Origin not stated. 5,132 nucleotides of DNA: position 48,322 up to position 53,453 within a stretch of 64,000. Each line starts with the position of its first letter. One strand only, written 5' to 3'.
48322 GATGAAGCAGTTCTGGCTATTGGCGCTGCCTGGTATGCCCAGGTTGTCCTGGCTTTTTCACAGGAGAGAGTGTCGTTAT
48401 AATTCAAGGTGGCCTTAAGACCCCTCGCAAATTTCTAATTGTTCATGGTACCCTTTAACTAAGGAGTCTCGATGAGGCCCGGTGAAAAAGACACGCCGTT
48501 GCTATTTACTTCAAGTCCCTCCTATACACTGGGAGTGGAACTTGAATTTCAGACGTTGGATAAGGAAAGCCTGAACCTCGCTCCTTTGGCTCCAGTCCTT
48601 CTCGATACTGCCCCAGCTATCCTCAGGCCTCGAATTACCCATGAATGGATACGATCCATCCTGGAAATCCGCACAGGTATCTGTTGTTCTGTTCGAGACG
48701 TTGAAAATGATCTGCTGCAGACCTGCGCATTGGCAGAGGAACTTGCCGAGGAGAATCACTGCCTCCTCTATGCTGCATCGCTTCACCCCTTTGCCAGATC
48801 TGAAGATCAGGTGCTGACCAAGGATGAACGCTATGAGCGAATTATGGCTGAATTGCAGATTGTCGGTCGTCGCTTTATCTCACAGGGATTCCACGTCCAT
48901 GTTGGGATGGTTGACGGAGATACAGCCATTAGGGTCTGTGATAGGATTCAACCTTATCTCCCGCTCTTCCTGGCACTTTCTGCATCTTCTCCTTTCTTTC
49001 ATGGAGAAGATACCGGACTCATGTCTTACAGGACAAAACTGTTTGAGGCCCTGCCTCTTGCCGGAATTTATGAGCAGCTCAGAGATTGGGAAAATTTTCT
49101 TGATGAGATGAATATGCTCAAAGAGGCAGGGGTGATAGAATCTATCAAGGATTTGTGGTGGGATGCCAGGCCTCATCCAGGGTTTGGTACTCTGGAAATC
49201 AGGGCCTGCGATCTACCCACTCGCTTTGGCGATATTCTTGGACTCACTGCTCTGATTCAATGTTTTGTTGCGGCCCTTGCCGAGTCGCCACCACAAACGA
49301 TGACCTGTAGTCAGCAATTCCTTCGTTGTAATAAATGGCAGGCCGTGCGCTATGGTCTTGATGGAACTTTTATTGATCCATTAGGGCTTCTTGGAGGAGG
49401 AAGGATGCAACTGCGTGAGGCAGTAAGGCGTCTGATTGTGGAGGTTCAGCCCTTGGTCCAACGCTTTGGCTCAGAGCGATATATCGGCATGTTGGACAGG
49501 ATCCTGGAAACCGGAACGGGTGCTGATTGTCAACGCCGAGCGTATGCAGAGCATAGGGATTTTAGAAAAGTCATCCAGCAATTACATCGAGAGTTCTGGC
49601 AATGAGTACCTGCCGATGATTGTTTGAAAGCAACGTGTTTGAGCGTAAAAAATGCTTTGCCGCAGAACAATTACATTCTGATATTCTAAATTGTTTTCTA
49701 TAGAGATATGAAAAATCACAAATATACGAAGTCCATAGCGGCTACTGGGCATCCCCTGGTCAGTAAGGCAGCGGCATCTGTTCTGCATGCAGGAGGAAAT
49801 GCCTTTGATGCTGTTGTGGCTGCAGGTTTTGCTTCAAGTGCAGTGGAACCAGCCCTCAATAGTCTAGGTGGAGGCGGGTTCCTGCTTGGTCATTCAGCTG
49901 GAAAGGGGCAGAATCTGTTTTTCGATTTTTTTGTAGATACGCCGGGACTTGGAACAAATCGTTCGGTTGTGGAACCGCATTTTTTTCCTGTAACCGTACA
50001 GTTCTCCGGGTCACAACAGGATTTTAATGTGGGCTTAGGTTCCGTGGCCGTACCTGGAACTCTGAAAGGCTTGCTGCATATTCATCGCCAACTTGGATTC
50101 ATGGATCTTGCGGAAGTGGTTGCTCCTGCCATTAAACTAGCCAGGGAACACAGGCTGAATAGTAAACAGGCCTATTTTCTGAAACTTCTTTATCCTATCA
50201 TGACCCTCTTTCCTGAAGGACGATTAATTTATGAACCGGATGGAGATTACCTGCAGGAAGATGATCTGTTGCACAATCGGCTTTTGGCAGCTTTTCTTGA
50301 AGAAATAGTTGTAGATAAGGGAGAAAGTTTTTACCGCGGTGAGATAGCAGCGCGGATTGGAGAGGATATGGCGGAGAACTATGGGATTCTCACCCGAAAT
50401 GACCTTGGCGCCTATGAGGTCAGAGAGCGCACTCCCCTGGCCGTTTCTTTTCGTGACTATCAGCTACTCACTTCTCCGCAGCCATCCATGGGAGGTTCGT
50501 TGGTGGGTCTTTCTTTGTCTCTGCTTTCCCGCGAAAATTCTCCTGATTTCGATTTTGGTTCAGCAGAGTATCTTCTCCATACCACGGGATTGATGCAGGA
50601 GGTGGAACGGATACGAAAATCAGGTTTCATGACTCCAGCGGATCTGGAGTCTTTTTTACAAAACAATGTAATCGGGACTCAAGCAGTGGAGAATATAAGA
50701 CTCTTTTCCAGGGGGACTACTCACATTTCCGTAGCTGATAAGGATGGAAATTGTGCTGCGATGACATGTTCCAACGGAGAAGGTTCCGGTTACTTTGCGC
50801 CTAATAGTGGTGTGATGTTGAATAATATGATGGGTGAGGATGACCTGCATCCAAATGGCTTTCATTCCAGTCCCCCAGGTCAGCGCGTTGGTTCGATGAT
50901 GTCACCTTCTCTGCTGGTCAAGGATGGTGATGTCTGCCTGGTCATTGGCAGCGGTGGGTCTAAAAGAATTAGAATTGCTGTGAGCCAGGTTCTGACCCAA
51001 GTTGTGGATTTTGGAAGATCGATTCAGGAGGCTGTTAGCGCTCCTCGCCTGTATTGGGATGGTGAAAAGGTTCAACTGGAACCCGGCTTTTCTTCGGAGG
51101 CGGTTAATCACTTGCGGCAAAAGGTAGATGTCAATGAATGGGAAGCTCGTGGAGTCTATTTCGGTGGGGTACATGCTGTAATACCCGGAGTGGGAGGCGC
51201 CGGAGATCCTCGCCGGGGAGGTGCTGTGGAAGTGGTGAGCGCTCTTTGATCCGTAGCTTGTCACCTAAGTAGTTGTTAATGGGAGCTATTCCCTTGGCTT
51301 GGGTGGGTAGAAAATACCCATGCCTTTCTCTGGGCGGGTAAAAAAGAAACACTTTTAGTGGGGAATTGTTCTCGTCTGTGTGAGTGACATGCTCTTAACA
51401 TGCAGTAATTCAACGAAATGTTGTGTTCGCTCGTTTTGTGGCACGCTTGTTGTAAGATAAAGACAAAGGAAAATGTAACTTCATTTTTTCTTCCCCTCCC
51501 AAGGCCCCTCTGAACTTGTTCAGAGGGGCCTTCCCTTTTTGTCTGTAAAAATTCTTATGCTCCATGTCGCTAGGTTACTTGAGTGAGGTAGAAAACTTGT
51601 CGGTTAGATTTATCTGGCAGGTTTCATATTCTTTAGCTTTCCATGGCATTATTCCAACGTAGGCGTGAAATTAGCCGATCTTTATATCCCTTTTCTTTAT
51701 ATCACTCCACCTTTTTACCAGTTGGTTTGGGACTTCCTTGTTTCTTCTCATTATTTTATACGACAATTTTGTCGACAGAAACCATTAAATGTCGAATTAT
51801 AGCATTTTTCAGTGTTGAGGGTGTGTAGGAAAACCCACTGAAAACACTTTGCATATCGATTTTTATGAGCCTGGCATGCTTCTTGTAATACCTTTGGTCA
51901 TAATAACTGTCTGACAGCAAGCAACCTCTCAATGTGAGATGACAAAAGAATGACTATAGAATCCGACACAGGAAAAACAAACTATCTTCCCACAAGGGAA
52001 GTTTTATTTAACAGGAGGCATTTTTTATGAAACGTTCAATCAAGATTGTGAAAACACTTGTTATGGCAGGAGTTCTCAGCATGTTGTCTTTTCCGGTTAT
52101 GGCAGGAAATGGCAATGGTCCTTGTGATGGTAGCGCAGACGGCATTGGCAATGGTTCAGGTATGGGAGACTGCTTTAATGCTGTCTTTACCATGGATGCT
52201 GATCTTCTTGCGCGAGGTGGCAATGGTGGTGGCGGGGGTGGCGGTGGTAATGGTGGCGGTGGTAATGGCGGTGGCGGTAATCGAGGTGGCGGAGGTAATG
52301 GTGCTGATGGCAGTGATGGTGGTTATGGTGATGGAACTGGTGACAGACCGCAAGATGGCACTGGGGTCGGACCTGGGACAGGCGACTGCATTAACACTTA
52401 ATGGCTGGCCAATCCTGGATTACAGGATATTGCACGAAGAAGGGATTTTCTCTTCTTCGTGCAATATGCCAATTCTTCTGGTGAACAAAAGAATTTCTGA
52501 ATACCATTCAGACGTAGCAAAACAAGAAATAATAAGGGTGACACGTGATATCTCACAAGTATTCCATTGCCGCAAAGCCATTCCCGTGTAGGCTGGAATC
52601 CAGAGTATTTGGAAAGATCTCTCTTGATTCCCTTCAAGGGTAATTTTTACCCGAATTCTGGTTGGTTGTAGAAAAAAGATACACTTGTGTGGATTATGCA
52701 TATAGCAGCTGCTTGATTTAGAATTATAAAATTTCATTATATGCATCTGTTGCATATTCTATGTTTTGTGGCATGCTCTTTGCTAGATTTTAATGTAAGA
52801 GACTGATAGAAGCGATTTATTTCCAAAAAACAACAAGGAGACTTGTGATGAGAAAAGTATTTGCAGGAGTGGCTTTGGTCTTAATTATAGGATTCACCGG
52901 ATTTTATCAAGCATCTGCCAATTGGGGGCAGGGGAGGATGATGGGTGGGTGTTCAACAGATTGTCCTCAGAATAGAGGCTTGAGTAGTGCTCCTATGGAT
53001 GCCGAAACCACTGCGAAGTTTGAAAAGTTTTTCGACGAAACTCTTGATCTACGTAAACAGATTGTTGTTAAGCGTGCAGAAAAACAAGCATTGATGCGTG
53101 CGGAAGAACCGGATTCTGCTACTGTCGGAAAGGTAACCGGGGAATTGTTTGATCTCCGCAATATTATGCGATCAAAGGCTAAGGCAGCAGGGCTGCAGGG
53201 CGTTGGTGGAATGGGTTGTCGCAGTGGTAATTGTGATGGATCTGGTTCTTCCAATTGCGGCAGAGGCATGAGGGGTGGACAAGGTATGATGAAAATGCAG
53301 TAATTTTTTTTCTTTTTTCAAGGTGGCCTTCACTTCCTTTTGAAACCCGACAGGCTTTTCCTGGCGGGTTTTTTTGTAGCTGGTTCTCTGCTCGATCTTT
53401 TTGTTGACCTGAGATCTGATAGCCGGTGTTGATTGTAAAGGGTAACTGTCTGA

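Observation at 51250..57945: Expanded Zra-like sigma54 locus with three secreted Gly/Asn-rich proteins sharing a G-M-G-(D)-C motif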

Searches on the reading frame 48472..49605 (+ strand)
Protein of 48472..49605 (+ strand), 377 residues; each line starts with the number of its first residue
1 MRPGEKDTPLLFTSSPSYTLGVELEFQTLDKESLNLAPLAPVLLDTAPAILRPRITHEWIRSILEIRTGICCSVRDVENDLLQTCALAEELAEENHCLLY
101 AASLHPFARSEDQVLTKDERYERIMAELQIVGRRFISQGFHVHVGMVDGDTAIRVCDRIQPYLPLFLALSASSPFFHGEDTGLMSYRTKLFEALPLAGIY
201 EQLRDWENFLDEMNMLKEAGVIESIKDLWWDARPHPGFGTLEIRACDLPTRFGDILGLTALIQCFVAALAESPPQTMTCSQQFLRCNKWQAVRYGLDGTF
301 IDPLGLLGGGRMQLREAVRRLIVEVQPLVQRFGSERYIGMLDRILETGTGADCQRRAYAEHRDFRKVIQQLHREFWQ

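Call 3: search_protein_families(library=pfam, proteins=[window:48472-49605:+], max_evalue=0.1)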
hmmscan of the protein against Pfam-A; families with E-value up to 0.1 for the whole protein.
window:48472-49605:+ (377 aa): 1 family
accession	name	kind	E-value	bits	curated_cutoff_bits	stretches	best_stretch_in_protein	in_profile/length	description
PF04107.18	GCS2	-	5.5e-48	164.2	21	1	20-296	1-291/291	Glutamate-cysteine ligase family 2(GCS2)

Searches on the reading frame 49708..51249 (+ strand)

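Call 3: search_protein_families(library=pfam, proteins=[window:49708-51249:+], max_evalue=0.1)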
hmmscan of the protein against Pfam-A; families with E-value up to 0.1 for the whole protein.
window:49708-51249:+ (513 aa): 1 family
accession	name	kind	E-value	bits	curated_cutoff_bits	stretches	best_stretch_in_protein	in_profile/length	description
PF01019.26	G_glu_transpept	-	2.1e-93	314.3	27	1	24-505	2-512/512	Gamma-glutamyltranspeptidase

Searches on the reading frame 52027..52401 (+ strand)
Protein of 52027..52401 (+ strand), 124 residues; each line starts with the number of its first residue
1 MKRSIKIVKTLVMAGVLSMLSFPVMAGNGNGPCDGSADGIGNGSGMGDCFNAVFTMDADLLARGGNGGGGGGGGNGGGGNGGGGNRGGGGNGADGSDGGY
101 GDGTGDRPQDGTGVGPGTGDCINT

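Call 3: search_protein_families(library=pfam, proteins=[window:52027-52401:+], max_evalue=0.1)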
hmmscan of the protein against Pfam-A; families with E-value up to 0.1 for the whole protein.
window:52027-52401:+ (124 aa): 0 families

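Call 6: search_protein_families(library=ncbifam, proteins=[window:52027-52401:+], max_evalue=0.1)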
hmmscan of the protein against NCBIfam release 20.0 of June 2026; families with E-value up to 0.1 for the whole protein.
window:52027-52401:+ (124 aa): 0 families

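Call 35: find_homologous_proteins(query=window:52027-52401:+, max_evalue=0.001)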
Query window:52027-52401:+ (124 aa): 18 proteins with E <= 0.001 among 6225 candidates.
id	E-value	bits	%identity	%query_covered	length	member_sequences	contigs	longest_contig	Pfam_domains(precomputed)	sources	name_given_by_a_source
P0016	5.3e-17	80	48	99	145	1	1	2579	-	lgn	-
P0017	1.7e-16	78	53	99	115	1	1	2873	-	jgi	-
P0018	1.4e-14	72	42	99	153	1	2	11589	-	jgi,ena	-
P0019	4.3e-14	71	46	99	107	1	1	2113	-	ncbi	-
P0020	2.2e-13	68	43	51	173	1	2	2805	-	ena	-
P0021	4.1e-13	67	42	100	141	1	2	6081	-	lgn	-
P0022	2.3e-12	65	51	67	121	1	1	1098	-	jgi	jgi:hypothetical protein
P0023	1.5e-10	59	50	74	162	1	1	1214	-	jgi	jgi:hypothetical protein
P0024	1.5e-8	53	46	99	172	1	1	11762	-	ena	-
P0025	2.1e-8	52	53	44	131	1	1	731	-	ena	-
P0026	7.0e-8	50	41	100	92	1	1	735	-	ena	-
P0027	1.8e-7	49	46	100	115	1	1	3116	-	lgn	-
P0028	7.4e-7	47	46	99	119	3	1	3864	-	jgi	jgi:hypothetical protein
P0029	3.6e-6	45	42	49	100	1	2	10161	-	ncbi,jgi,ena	-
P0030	2.0e-5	42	46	99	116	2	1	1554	-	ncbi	-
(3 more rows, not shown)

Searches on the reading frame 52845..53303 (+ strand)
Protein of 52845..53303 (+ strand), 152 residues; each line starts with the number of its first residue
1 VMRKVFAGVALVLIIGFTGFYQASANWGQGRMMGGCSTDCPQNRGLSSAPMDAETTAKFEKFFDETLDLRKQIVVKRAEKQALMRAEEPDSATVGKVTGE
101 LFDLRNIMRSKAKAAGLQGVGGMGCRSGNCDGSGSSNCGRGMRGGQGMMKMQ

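Call 3: search_protein_families(library=pfam, proteins=[window:52845-53303:+], max_evalue=0.1)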
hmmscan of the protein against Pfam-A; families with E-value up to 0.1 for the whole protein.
window:52845-53303:+ (152 aa): 1 family
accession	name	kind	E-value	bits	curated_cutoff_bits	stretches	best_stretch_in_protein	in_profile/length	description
PF13801.11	Metal_resist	-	2.6e-06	28.1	29.2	1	25-113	19-108/125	Heavy-metal resistance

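Call 6: search_protein_families(library=ncbifam, proteins=[window:52845-53303:+], max_evalue=0.1)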
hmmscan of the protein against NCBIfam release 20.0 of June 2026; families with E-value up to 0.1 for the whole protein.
window:52845-53303:+ (152 aa): 1 family
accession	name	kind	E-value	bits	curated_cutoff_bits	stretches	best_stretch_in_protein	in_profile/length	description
NF008584.2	PRK11546.1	equivalog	1.3e-07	31.9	200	1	23-139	26-141/145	zinc resistance sensor/chaperone ZraP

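Call 96: search_solved_structures(query=window:52848-53300:+, max_evalue=1, show_alignments=1)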
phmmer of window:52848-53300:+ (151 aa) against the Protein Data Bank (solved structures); distinct sequences matched with E-value up to 1: 1.
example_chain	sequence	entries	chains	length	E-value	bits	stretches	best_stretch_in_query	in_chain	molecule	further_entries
3lay_A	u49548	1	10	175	8.3e-07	32.6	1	43-139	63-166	Zinc resistance-associated protein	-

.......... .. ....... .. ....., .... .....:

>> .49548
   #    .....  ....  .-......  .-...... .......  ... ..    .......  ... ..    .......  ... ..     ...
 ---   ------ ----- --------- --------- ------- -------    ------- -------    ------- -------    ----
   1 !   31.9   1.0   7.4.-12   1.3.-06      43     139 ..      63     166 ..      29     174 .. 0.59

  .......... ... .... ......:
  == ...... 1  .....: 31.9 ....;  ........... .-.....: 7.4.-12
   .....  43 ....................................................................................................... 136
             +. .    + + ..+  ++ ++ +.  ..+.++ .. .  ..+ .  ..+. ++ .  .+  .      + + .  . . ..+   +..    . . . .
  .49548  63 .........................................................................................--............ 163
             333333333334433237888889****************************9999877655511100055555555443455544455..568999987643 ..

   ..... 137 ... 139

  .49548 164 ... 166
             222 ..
